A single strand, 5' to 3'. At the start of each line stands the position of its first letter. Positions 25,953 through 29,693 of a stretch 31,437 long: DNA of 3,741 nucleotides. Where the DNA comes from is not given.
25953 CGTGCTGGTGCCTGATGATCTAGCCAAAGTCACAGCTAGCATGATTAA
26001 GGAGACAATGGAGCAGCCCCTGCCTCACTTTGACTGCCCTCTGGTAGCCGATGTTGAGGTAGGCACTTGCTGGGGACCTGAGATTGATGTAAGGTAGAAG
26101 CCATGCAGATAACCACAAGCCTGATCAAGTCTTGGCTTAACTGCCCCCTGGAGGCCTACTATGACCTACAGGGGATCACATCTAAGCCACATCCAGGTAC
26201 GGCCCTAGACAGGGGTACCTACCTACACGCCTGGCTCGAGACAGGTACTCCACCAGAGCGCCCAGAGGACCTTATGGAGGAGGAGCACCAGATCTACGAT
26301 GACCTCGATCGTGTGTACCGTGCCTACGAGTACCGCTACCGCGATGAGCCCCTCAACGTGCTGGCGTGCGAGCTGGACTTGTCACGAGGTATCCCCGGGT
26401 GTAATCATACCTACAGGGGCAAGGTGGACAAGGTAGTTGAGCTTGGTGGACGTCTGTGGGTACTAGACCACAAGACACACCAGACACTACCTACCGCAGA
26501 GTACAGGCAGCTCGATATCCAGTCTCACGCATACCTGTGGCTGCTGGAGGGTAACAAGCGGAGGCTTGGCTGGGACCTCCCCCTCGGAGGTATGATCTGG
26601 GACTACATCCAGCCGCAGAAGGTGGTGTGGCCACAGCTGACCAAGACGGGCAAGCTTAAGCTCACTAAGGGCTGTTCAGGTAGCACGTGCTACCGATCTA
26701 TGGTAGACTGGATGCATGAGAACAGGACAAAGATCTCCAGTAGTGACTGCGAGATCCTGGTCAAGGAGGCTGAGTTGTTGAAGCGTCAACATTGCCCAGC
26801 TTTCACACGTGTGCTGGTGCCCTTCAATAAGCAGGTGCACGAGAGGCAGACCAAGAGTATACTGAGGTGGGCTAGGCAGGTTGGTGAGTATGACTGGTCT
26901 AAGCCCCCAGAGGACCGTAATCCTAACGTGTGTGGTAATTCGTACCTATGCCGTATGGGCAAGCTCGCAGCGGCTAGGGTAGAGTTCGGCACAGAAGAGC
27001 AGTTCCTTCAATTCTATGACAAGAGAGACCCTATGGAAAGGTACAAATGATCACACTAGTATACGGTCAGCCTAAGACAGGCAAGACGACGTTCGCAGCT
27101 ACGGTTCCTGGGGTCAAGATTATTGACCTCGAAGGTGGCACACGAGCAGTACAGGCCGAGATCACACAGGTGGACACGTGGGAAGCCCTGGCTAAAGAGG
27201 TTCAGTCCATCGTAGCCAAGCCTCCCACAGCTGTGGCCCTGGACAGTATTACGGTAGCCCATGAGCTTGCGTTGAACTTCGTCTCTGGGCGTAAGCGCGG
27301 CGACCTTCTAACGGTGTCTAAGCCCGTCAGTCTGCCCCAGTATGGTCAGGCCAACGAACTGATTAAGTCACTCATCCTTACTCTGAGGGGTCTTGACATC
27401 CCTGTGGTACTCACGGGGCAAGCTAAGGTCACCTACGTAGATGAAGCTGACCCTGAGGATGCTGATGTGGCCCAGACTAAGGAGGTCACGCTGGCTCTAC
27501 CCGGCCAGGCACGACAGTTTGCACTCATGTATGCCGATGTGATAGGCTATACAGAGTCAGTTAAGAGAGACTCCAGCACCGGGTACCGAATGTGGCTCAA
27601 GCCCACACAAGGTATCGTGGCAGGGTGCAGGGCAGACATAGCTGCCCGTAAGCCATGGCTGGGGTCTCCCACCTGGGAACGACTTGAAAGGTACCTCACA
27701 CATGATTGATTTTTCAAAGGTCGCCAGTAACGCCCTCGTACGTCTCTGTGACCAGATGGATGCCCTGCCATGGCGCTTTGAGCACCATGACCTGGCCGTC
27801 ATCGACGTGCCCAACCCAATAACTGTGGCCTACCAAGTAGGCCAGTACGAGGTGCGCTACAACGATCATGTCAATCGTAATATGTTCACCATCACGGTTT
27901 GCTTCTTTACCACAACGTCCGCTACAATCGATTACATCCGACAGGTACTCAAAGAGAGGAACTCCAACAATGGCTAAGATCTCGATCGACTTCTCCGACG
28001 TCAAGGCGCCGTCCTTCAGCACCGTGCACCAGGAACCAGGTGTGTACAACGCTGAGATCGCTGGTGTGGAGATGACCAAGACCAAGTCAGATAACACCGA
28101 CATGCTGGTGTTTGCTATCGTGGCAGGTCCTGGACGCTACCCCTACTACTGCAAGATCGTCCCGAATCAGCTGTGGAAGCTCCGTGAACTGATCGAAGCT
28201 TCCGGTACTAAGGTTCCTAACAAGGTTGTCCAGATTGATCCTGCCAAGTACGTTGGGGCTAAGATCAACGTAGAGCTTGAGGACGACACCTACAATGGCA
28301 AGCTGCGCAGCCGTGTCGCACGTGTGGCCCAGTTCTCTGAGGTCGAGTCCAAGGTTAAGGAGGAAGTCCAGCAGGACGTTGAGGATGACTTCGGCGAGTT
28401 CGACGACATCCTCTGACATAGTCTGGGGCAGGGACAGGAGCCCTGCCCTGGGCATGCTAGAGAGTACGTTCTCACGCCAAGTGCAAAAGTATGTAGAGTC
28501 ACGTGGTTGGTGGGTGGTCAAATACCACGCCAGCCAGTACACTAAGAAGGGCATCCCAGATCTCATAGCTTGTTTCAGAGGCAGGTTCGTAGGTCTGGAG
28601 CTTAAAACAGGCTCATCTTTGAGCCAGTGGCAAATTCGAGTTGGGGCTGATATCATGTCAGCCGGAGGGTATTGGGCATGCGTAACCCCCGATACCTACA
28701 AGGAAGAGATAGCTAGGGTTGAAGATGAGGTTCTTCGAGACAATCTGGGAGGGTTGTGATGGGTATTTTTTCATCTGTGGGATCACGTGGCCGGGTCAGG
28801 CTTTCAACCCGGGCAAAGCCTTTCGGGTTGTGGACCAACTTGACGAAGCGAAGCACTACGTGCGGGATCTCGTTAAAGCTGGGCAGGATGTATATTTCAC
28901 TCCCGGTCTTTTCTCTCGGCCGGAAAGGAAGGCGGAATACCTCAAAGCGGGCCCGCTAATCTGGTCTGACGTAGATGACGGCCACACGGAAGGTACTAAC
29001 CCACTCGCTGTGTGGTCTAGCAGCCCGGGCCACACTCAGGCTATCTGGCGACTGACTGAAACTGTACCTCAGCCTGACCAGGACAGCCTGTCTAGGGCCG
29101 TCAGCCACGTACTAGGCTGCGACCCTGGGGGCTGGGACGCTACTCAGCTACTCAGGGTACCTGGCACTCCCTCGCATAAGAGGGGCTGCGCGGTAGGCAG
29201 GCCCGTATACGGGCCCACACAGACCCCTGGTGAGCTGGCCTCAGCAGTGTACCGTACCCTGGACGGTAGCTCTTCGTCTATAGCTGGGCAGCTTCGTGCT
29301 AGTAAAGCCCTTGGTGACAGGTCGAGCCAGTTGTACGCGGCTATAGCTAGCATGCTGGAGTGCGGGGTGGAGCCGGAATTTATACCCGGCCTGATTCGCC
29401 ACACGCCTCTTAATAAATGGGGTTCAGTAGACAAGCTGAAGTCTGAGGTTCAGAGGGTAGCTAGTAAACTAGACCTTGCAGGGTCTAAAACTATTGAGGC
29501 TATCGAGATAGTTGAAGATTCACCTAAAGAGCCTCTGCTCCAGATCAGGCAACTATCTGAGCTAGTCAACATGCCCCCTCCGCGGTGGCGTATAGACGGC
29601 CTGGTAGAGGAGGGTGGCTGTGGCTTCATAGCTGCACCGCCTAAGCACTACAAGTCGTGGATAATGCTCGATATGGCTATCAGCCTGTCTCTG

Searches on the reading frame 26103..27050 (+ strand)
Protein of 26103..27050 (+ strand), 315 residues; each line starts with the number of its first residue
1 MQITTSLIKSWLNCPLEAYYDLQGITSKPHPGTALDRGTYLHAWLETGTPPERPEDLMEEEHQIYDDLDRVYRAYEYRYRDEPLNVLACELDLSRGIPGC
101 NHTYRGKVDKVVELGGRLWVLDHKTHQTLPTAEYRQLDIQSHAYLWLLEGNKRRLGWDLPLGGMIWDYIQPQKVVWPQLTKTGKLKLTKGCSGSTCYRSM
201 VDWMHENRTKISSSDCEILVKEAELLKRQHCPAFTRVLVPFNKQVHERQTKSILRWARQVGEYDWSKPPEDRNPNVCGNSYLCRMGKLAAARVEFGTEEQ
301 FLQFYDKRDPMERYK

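Call 19: search_protein_families(library=pfam, proteins=[window:26103-27050:+], max_evalue=0.01)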
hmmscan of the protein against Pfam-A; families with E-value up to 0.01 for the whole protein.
window:26103-27050:+ (315 aa): 2 families
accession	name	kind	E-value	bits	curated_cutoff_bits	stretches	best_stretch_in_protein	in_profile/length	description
PF12705.13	PDDEXK_1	-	1.7e-11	45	22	1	5-173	4-194/247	PD-(D/E)XK nuclease superfamily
PF12684.13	DUF3799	-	0.00083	19.6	26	1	5-48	2-44/233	PDDEXK-like domain of unknown function (DUF3799)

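Call 20: search_protein_families(library=phrogs, proteins=[window:26103-27050:+], max_evalue=0.001)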
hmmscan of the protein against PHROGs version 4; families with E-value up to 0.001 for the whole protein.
window:26103-27050:+ (315 aa): 4 families
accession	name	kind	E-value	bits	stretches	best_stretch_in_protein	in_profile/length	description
phrog_1218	-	DNA, RNA and nucleotide metabolism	2.6e-36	126.6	1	3-314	10-355/364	exonuclease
phrog_69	-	DNA, RNA and nucleotide metabolism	0.00013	22.1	1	6-132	93-234/501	exonuclease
phrog_298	-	DNA, RNA and nucleotide metabolism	0.00039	20.9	1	34-147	105-210/293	exonuclease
phrog_466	-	DNA, RNA and nucleotide metabolism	0.00059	20.3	1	36-143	213-313/446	exonuclease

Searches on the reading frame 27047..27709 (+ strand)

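Call 19: search_protein_families(library=pfam, proteins=[window:27047-27709:+], max_evalue=0.01)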
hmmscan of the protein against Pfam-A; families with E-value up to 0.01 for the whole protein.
window:27047-27709:+ (220 aa): 2 families
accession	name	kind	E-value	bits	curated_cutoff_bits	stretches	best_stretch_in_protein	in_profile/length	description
PF13479.12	AAA_24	-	4.3e-18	66.3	27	1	4-195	6-194/195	AAA domain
PF06745.19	ATPase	-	0.0037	17.1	26.6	0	2-18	21-37/231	KaiC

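Call 20: search_protein_families(library=phrogs, proteins=[window:27047-27709:+], max_evalue=0.001)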
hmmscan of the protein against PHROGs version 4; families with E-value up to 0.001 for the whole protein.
window:27047-27709:+ (220 aa): 1 family
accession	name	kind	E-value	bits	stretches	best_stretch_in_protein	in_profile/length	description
phrog_124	-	DNA, RNA and nucleotide metabolism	5.6e-33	115.8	1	2-198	45-238/382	Sak4-like ssDNA annealing protein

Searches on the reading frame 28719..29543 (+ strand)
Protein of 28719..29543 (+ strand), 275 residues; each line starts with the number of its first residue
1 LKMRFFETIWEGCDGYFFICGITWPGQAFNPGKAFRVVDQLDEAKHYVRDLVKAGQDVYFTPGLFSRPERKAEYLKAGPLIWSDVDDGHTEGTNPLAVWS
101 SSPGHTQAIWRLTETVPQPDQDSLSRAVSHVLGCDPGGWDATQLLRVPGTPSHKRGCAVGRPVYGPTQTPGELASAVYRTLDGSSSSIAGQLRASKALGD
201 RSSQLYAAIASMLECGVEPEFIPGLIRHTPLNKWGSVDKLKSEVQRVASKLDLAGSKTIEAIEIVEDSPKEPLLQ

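Call 64: predict_structure(alignment_id=A3)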
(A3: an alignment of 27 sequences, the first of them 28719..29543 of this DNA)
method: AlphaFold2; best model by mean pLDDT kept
length: 275 residues; sequences in the alignment: 27
mean_pLDDT: 88.1   pTM: 0.84
mean pLDDT of the five models: 88.1, 87.6, 87.5, 87.0, 86.4
residues with pLDDT >= 90: 202; 70-90: 47; 50-70: 7; < 50: 19
segments of 3 or more residues with pLDDT < 50: 257-272
pLDDT, mean of each block of 10 residues (from residue 1): 81 95 78 93 95 94 95 94 89 94 92 92 93 87 91 86 93 97 95 92 95 96 96 92 97 59 39 47
secondary structure, 60 per line:
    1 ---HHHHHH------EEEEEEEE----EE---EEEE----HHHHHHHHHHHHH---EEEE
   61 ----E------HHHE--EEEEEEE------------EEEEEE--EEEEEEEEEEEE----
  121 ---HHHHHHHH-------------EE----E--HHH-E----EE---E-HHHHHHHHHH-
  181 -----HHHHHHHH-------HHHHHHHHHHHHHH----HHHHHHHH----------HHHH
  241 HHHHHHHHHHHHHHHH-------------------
elements in order: H4-9 E16-23 E33-36 H41-53 E57-60 E78-84 E97-102 E105-116 H124-131 H170-179 H186-193 H201-214 H219-226 H237-256

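Call 67: fold_search(model_id=the predicted structure, library=pdb)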
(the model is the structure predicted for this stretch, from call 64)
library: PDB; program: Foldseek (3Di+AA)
matches with E <= 10: 126; with E <= 0.001: 3
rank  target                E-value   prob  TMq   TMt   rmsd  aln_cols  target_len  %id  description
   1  3h20                  1.3e-08  1.00  0.42  0.40  19.2       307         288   16  Crystal structure of primase RepB' (released 2009-04-28)
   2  3h25_A                8.3e-07  1.00  0.44  0.61   5.0       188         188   19  Crystal structure of the catalytic domain of primase Repb' in complex with initiator DNA (released 2009-04-28)
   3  6zp9_A                2.5e-06  1.00  0.49  0.69   4.1       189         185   16  Cyanophage S-2L Primase-Polymerase (PrimPol), AEP domain (PP-N190) (released 2021-03-03)
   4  7rr4                  3.6e-02  0.38  0.24  0.24  15.5       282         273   14  Structure of Deep-Sea Phage NrS-1 Primase-Polymerase N300 in complex with magnesium and pyrophosphate (released 2022-01-12)
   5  9aam_MODEL_1_B        5.0e-02  0.41  0.27  0.24  16.2       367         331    9  Integrated Structure of pRN1 DNA Primase in Complex with the First Two Base Pairs  (released 2026-03-25)
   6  1rni                  1.7e-01  0.60  0.29  0.36   6.4       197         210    8  Bifunctional DNA primase/polymerase domain of ORF904 from the archaeal plasmid pRN1 (released 2004-01-27)
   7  7nqe                  1.9e-01  0.47  0.29  0.35   6.4       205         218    9  Prim-Pol Domain of CRISPR-associated Prim-Pol (CAPP) from Marinitoga sp. 1137 with dGTP (released 2022-05-04)
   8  2r9l_A                2.6e-01  0.75  0.36  0.35   6.0       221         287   11  Polymerase Domain from Mycobacterium tuberculosis Ligase D in complex with DNA (released 2008-01-08)
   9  2r9l_B                3.1e-01  0.51  0.32  0.31   7.4       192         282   11  Polymerase Domain from Mycobacterium tuberculosis Ligase D in complex with DNA (released 2008-01-08)
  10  7p9j_B                3.3e-01  0.41  0.30  0.36   6.8       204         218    9  Prim-Pol Domain of CRISPR-associated Prim-Pol (CAPP) from Marinitoga sp. 1137 - Primer Initiation Complex (released 2022-05-04)
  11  7nqf_B                3.9e-01  0.30  0.29  0.34   6.6       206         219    9  Prim-Pol Domain of CRISPR-associated Prim-Pol (CAPP) from Marinitoga sp. 1137 with dsDNA (released 2022-05-04)
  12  2iry_A                4.1e-01  0.54  0.34  0.33   6.2       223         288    9  Crystal Structure of the Polymerase Domain from Mycobacterium tuberculosis Ligase D with dGTP and Manganese. (released 2007-01-02)
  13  5cho_F                6.6e-01  0.02  0.10  0.15  14.0       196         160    6  Crystal Structure of BorF, the Flavin Reductase Component of a Bacterial Two-Component Tryptophan Halogenase (released 2016-06-29)
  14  9dnm_A                9.9e-01  0.02  0.10  0.07  20.3       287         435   12  Structure of rat beta-arrestin 1 bound to allosteric inhibitor (released 2025-01-22)
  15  7p9j_C                1.1e+00  0.21  0.31  0.37   5.9       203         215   10  Prim-Pol Domain of CRISPR-associated Prim-Pol (CAPP) from Marinitoga sp. 1137 - Primer Initiation Complex (released 2022-05-04)
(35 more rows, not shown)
